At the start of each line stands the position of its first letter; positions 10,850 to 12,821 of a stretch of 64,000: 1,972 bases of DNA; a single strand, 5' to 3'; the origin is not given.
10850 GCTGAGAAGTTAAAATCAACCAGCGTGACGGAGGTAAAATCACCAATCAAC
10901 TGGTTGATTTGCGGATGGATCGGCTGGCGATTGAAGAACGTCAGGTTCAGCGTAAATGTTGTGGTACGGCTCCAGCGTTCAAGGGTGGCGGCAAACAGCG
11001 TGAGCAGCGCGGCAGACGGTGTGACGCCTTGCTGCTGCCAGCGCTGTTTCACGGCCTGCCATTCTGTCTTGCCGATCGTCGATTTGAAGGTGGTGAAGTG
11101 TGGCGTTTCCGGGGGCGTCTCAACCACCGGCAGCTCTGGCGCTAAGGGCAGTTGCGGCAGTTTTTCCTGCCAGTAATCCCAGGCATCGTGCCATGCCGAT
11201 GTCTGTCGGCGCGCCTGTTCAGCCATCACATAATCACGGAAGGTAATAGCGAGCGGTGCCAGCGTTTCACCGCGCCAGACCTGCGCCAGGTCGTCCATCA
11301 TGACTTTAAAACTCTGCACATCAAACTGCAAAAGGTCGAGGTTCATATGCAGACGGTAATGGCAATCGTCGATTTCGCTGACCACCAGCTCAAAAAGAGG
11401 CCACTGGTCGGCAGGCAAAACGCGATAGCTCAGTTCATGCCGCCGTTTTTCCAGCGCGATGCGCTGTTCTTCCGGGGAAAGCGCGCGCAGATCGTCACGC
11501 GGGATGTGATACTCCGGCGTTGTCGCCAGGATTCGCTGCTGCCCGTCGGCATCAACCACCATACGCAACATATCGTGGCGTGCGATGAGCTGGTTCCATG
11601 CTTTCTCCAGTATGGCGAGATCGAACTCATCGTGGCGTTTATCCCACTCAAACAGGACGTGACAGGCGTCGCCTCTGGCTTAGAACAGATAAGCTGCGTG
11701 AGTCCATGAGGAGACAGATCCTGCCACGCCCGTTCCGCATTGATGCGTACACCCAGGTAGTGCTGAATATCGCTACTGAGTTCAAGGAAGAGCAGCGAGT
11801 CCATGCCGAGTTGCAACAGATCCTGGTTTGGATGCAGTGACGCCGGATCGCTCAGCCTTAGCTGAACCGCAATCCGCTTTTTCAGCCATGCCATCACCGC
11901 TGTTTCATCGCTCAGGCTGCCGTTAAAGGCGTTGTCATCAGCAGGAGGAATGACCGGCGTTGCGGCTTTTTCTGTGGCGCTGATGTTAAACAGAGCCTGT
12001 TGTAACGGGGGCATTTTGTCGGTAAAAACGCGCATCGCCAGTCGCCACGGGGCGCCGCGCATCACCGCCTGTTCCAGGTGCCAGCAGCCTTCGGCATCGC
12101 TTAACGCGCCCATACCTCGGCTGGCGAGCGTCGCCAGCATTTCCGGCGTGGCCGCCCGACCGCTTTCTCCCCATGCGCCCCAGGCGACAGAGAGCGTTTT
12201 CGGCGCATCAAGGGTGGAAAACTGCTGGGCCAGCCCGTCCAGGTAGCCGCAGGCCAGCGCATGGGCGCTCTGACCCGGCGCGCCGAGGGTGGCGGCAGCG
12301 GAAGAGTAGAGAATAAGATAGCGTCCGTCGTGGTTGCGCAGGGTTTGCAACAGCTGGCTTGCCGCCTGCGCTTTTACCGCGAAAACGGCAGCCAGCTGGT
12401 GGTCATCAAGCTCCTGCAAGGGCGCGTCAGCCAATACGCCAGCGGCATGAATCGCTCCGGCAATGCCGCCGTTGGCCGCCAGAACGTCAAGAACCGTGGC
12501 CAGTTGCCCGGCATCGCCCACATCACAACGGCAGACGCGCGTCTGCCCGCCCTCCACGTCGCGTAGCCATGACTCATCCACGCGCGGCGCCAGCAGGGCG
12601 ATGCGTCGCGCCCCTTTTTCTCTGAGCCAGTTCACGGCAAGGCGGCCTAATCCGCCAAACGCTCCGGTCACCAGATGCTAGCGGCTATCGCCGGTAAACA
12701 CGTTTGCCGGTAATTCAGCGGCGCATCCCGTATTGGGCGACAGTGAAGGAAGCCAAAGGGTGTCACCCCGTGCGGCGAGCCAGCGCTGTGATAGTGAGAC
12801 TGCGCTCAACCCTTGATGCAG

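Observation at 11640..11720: Frameshifting deletion in irp1 at the carrier-domain/cyclisation-domain boundary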

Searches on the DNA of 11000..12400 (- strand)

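Call 4: search_dna_similar(query=window:11000-12400:-, collection=ecoli_genomes, mode=near, max_rows=20)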
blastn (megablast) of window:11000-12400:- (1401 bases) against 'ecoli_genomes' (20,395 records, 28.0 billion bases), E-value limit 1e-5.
Records with a match: 2265; places in all: 2267; records where one place covers at least 80% of the query: 2264.
Genomes with a match: 2265 of 5426; with a place that covers at least 80% of the query: 2264. Places per genome that has any: lowest 1, median 1, highest 2. On chromosomes: 2263 places; on plasmids: 4.
Best place of each record, by identity: >=99% 2264; 95-99% 1.
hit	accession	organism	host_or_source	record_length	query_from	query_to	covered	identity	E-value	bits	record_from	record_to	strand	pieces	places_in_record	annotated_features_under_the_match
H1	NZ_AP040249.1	Escherichia coli strain B1-56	river water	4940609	1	1401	100%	100.0%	0e+0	2599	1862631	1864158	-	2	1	irp1: yersiniabactin polyketide synthase HMWP1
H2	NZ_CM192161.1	Escherichia coli strain CMZE123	Homo sapiens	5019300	1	1401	100%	100.0%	0e+0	2599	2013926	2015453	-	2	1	irp1: yersiniabactin polyketide synthase HMWP1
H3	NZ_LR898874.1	Escherichia coli strain MSB1_4I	Homo sapiens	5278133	1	1401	100%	100.0%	0e+0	2588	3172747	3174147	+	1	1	irp1: yersiniabactin polyketide synthase HMWP1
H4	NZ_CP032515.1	Escherichia coli strain 118UI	Homo sapiens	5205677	1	1401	100%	99.9%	0e+0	2603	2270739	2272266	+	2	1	irp1: yersiniabactin polyketide synthase HMWP1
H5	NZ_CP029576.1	Escherichia coli strain DA33135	Homo sapiens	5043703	1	1401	100%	99.9%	0e+0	2603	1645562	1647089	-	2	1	irp1: yersiniabactin polyketide synthase HMWP1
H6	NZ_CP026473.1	Escherichia coli strain KBN10P04869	Homo sapiens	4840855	1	1401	100%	99.9%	0e+0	2603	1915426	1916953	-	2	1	irp1: yersiniabactin polyketide synthase HMWP1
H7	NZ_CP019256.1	Escherichia coli strain 13TMH22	Homo sapiens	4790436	1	1401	100%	99.9%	0e+0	2603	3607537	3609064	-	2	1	irp1: yersiniabactin polyketide synthase HMWP1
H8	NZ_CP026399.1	Escherichia coli strain ECONIH4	-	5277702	1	1401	100%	99.9%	0e+0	2603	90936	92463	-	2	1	irp1: yersiniabactin polyketide synthase HMWP1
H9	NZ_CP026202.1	Escherichia coli strain ECONIH5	-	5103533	1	1401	100%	99.9%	0e+0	2603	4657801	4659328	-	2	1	irp1: yersiniabactin polyketide synthase HMWP1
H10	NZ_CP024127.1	Escherichia coli strain 14EC001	clinical patient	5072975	1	1401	100%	99.9%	0e+0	2603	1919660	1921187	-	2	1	irp1: yersiniabactin polyketide synthase HMWP1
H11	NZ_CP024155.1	Escherichia coli strain 14EC047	clinical patient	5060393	1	1401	100%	99.9%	0e+0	2603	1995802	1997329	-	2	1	irp1: yersiniabactin polyketide synthase HMWP1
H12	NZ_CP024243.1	Escherichia coli O128:H27 strain 90-9281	missing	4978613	1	1401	100%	99.9%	0e+0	2603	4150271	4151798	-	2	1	irp1: yersiniabactin polyketide synthase HMWP1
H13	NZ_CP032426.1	Escherichia coli strain SCEC020001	Homo sapiens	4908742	1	1401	100%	99.9%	0e+0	2603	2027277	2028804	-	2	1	irp1: yersiniabactin polyketide synthase HMWP1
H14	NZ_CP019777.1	Escherichia coli NU14 strain NU14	Homo sapiens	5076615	1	1401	100%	99.9%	0e+0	2603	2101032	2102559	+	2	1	irp1: yersiniabactin polyketide synthase HMWP1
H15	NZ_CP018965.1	Escherichia coli strain Ecol_517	Homo sapiens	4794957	1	1401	100%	99.9%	0e+0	2603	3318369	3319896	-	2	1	irp1: yersiniabactin polyketide synthase HMWP1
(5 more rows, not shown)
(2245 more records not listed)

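Call 5: get_annotated_region(hit=H14, flank=300)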
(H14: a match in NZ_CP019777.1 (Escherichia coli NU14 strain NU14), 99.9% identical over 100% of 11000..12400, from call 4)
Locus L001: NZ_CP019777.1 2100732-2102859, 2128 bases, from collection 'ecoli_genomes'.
description: Escherichia coli NU14 chromosome, complete genome
organism: Escherichia coli NU14 strain NU14 (NCBI taxid 569579)
replicon: chromosome; assembly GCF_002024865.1
host: Homo sapiens; source: urine; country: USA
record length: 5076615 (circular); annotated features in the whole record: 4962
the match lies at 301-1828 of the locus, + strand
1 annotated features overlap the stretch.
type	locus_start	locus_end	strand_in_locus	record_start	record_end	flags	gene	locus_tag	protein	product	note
CDS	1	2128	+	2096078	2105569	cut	irp1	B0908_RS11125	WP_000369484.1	yersiniabactin polyketide synthase HMWP1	-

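Call 6: get_annotated_region(hit=H3, flank=8000)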
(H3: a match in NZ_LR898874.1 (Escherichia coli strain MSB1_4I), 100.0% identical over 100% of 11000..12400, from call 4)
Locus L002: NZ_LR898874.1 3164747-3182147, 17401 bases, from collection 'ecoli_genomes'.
description: Escherichia coli strain MSB1_4I isolate MSB1_4I chromosome 1, complete sequence
organism: Escherichia coli strain MSB1_4I (NCBI taxid 562)
replicon: chromosome; assembly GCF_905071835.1
host: Homo sapiens; source: rectal swab; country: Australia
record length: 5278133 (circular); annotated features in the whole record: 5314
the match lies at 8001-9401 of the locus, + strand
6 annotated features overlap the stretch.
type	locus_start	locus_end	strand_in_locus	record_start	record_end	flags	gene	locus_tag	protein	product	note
CDS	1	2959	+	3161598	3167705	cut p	irp2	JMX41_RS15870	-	yersiniabactin non-ribosomal peptide synthetase HMWP2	internal stop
CDS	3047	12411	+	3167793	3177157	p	irp1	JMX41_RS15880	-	yersiniabactin polyketide synthase HMWP1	frameshifted; internal stop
CDS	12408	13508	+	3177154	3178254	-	ybtU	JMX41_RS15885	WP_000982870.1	yersiniabactin biosynthesis oxidoreductase YbtU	-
CDS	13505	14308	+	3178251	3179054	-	ybtT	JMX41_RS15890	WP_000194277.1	yersiniabactin biosynthesis thioesterase YbtT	-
CDS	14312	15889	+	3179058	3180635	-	ybtE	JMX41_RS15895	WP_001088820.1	yersiniabactin biosynthesis salycil-AMP ligase YbtE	-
CDS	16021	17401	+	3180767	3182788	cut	fyuA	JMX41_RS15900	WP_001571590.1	siderophore yersiniabactin receptor FyuA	-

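Call 10: search_dna_similar(query=window:11648-11684:-, collection=ecoli_genomes, mode=near, max_rows=60, max_evalue=0.001)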
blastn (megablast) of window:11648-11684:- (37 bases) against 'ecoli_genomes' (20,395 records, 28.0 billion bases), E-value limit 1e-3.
Records with a match: 2; places in all: 2; records where one place covers at least 80% of the query: 2.
Genomes with a match: 2 of 5426; with a place that covers at least 80% of the query: 2. Places per genome that has any: lowest 1, median 1, highest 1. On chromosomes: 2 places; on plasmids: 0.
Best place of each record, by identity: >=99% 2.
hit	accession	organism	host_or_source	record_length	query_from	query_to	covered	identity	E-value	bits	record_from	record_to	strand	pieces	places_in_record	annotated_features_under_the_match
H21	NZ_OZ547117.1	Escherichia coli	Homo sapiens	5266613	1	37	100%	100.0%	3e-10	69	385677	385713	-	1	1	irp1: yersiniabactin polyketide synthase HMWP1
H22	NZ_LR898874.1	Escherichia coli strain MSB1_4I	Homo sapiens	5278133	1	37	100%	100.0%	3e-10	69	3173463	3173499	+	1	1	irp1: yersiniabactin polyketide synthase HMWP1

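Call 12: get_annotated_region(hit=H21, flank=20000)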
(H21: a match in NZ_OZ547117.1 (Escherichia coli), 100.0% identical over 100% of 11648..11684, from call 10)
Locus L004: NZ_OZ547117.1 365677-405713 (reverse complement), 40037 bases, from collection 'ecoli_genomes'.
description: Escherichia coli isolate AF3 chromosome 1, complete sequence
organism: Escherichia coli (NCBI taxid 562)
replicon: chromosome; assembly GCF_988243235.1
host: Homo sapiens; source: blood culture; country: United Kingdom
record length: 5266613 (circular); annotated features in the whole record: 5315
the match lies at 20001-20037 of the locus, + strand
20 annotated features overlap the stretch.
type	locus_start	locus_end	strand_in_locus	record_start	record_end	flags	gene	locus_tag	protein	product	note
CDS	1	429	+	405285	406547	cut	-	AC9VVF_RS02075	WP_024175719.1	tyrosine-type recombinase/integrase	-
CDS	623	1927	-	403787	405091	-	ybtS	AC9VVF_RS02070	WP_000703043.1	yersiniabactin biosynthesis salicylate synthase Irp9/YbtS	-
CDS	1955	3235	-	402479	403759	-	ybtX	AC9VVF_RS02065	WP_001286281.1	yersiniabactin-associated zinc MFS transporter YbtX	-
CDS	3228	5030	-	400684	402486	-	ybtQ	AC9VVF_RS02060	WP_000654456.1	yersiniabactin ABC transporter ATP-binding/permease protein YbtQ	-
CDS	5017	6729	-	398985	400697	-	ybtP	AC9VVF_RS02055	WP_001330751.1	yersiniabactin ABC transporter ATP-binding/permease protein YbtP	-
CDS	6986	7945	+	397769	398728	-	ybtA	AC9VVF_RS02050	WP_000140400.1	yersiniabactin transcriptional regulator YbtA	-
CDS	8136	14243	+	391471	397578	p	irp2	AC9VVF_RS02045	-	yersiniabactin non-ribosomal peptide synthetase HMWP2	internal stop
CDS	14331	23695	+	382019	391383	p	irp1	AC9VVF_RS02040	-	yersiniabactin polyketide synthase HMWP1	frameshifted; internal stop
CDS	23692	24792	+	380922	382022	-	ybtU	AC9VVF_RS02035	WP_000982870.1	yersiniabactin biosynthesis oxidoreductase YbtU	-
CDS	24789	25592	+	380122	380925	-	ybtT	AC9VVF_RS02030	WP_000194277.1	yersiniabactin biosynthesis thioesterase YbtT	-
CDS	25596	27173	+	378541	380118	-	ybtE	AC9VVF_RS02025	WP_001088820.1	yersiniabactin biosynthesis salycil-AMP ligase YbtE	-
CDS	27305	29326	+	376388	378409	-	fyuA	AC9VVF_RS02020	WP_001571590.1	siderophore yersiniabactin receptor FyuA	-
CDS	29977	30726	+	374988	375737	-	-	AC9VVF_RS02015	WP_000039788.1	inverse autotransporter beta domain-containing protein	-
CDS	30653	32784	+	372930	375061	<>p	-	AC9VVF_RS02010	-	Ig-like domain-containing protein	frameshifted; internal stop; incomplete; partial in the middle of a contig; missing N-terminus and C-terminus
CDS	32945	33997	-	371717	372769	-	-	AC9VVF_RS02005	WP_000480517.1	glycosyltransferase family 9 protein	-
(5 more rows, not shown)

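Call 27: get_annotated_region(hit=H1, flank=20000)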
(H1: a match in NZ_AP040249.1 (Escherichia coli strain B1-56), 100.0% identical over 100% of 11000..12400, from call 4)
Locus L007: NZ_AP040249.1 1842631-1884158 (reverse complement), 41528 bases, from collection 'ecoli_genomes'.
description: Escherichia coli strain B1-56 isolate 20180402-1 chromosome, complete genome
organism: Escherichia coli strain B1-56 (NCBI taxid 562)
replicon: chromosome; assembly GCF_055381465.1
host: -; source: river water; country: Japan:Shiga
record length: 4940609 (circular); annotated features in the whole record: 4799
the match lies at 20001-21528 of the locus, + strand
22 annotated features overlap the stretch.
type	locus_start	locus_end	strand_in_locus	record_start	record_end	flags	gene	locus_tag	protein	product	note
CDS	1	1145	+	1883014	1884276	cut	-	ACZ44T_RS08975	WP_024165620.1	tyrosine-type recombinase/integrase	-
CDS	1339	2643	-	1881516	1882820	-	ybtS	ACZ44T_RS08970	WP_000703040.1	yersiniabactin biosynthesis salicylate synthase Irp9/YbtS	-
CDS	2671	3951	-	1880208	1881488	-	ybtX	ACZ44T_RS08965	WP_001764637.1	yersiniabactin-associated zinc MFS transporter YbtX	-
CDS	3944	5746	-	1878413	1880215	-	ybtQ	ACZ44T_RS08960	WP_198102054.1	yersiniabactin ABC transporter ATP-binding/permease protein YbtQ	-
CDS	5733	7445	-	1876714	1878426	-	ybtP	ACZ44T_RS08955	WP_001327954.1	yersiniabactin ABC transporter ATP-binding/permease protein YbtP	-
CDS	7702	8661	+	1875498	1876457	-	ybtA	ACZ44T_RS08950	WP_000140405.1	yersiniabactin transcriptional regulator YbtA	-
CDS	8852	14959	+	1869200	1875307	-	irp2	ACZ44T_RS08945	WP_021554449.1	yersiniabactin non-ribosomal peptide synthetase HMWP2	-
CDS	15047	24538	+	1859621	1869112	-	irp1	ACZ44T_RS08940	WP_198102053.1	yersiniabactin polyketide synthase HMWP1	-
CDS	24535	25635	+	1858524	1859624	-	ybtU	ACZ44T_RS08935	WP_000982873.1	yersiniabactin biosynthesis oxidoreductase YbtU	-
CDS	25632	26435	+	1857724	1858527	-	ybtT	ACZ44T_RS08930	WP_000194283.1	yersiniabactin biosynthesis thioesterase YbtT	-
CDS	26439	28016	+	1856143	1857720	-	ybtE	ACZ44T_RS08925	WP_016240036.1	yersiniabactin biosynthesis salycil-AMP ligase YbtE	-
CDS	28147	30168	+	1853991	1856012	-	fyuA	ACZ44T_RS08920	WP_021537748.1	siderophore yersiniabactin receptor FyuA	-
CDS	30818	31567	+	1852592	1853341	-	-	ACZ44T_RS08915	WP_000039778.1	inverse autotransporter beta domain-containing protein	-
CDS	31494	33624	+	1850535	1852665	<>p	-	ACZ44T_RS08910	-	Ig-like domain-containing protein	frameshifted; internal stop; incomplete; partial in the middle of a contig; missing N-terminus and C-terminus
CDS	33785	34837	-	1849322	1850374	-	-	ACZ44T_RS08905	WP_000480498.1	glycosyltransferase family 9 protein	-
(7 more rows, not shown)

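Call 28: get_annotated_region(hit=H2, flank=20000)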
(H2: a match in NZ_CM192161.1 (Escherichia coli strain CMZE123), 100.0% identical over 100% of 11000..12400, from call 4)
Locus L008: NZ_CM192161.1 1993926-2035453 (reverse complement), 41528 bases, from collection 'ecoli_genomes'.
description: Escherichia coli strain CMZE123 chromosome, whole genome shotgun sequence
organism: Escherichia coli strain CMZE123 (NCBI taxid 562)
replicon: chromosome; assembly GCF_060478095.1
host: Homo sapiens; source: urine; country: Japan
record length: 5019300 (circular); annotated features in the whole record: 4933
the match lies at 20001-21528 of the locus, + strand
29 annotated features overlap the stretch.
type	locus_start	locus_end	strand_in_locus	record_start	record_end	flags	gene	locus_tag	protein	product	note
CDS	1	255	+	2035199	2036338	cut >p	-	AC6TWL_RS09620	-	phage tail protein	incomplete; partial in the middle of a contig; missing N-terminus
CDS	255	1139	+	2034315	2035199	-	-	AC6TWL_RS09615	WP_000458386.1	phage tail protein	-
CDS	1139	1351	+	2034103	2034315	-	-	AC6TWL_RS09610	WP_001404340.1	tail protein X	-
CDS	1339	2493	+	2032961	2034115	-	-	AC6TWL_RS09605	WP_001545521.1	phage late control D family protein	-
CDS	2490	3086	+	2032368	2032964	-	-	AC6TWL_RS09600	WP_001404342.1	phage baseplate assembly protein V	-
CDS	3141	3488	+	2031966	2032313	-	-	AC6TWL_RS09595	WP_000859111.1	GPW/gp25 family protein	-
CDS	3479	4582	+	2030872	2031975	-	-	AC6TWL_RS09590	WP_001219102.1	baseplate assembly protein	-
CDS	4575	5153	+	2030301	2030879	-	-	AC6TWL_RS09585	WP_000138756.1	phage tail protein I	-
CDS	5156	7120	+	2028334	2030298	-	-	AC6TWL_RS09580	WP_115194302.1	phage tail protein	-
CDS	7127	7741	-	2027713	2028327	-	-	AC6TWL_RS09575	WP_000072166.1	tail fiber assembly protein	-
CDS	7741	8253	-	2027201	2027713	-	-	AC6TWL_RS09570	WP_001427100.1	phage tail protein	-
CDS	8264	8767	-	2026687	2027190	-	-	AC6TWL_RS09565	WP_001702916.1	phage tail protein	-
CDS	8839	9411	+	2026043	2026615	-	-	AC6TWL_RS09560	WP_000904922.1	recombinase family protein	-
CDS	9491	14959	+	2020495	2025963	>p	irp2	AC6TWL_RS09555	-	yersiniabactin non-ribosomal peptide synthetase HMWP2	incomplete; partial in the middle of a contig; missing N-terminus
CDS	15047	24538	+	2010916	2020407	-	irp1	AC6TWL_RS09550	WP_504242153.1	yersiniabactin polyketide synthase HMWP1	-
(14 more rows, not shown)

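Call 50: search_dna_similar(query=window:11648-11684:-, collection=plasmids, mode=near, max_evalue=0.01, max_rows=10)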
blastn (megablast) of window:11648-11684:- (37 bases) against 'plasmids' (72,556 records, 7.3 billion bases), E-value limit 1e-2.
No match.
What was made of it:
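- No independent second occurrence of the junction was found that would mark a hotspot: only 2 of 2265 irp1-bearing complete E. coli genomes carry it, and they belong to one clone (call 10); none was found in plasmids (call 50).
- Tried and rejected: None was found in plasmids (call 50).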

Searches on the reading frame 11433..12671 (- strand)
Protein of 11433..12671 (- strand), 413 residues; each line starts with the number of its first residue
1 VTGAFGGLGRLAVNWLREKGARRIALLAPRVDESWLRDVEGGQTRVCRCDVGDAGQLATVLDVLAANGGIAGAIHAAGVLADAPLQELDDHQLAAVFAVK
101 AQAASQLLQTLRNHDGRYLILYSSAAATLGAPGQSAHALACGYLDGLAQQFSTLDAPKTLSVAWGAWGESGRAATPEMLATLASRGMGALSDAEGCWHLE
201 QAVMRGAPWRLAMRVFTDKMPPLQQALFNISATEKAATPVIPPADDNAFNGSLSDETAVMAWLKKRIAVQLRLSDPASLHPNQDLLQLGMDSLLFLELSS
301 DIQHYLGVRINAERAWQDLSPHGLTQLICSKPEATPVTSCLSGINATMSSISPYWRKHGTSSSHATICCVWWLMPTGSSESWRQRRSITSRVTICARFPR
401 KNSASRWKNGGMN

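Call 30: search_protein_families(library=pfam, proteins=[window:11433-12671:-], max_evalue=1e-8)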
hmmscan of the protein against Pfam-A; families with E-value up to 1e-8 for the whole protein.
window:11433-12671:- (413 aa): 2 families
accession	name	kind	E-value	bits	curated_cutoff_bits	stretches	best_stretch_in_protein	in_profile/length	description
PF08659.16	KR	-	8.4e-38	130.5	22.6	1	1-168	5-179/180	KR domain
PF00550.31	PP-binding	-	4.8e-10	40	20.8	1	262-327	2-66/67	Phosphopantetheine attachment site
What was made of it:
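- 11691..11888 (-): Carrier (ACP) domain of HMWP1. The phosphopantetheine-attachment Ser1853 codon TCG lies at 11798-11796. Pfam PP-binding match at residues 262-327 of the 413-aa ORF (call 30).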
